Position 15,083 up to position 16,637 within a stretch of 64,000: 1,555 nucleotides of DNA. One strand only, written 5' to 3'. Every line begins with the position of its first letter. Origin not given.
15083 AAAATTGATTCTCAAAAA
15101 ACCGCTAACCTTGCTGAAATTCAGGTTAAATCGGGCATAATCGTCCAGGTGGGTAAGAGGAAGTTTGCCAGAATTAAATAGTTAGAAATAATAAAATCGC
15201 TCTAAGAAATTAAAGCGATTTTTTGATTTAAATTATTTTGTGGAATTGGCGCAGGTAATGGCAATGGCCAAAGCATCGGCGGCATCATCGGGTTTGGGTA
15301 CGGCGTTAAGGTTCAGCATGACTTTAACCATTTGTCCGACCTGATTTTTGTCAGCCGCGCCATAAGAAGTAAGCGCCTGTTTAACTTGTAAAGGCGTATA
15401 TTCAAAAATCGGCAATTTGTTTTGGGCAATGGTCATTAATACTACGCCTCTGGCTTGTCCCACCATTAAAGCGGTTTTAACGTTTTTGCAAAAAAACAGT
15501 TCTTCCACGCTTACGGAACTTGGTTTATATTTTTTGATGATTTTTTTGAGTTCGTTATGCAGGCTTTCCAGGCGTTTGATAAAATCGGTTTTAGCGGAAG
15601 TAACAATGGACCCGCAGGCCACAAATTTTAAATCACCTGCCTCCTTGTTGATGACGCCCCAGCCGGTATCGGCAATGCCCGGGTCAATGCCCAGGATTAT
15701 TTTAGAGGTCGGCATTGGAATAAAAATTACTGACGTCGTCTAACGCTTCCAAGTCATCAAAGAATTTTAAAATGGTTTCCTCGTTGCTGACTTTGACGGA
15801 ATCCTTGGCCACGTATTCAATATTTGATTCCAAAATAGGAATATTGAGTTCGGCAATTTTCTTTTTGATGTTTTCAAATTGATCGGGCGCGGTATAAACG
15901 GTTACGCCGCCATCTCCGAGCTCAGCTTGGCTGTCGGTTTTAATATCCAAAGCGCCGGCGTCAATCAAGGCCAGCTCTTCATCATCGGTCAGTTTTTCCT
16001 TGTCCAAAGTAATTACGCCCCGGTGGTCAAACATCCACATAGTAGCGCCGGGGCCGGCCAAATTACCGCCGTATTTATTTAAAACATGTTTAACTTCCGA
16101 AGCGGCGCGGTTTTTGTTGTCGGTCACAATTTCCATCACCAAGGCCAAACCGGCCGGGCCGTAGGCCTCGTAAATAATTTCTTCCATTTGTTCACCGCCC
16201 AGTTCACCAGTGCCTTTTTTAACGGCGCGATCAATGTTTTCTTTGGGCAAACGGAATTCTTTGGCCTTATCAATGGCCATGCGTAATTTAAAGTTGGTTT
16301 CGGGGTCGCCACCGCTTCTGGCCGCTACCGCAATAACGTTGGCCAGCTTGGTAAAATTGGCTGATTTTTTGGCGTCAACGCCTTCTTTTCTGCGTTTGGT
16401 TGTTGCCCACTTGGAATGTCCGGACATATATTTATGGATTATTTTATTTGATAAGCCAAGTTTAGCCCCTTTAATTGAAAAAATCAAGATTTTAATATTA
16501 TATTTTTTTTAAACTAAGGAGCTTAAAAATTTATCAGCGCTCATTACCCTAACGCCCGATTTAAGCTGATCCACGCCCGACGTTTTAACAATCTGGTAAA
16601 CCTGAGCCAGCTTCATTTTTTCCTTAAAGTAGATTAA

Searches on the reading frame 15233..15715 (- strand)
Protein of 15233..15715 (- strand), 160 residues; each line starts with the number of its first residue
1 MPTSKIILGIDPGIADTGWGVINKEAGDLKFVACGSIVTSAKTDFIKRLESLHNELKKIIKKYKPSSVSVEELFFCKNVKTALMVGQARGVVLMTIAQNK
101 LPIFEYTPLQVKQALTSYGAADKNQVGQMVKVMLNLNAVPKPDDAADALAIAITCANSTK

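Call 33: search_protein_families(library=pfam, proteins=[window:15233-15715:-], max_evalue=0.001)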
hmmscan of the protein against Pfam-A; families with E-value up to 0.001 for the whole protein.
window:15233-15715:- (160 aa): 1 family
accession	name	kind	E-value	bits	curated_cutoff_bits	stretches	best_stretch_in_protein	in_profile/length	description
PF02075.23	RuvC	-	4.4e-51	173.1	22.2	1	7-154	1-147/148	Crossover junction endodeoxyribonuclease RuvC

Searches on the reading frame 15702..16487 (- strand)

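Call 33: search_protein_families(library=pfam, proteins=[window:15702-16487:-], max_evalue=0.001)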
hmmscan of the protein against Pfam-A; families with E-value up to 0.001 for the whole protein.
window:15702-16487:- (261 aa): 2 families
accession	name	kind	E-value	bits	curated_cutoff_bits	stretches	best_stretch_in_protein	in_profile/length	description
PF01709.26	Transcrip_reg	-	4.6e-45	153.6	27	1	101-259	1-160/160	TACO1/YebC second and third domain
PF20772.2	TACO1_YebC_N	-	1e-25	90.4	36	1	25-95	1-73/73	TACO1/YebC protein N-terminal domain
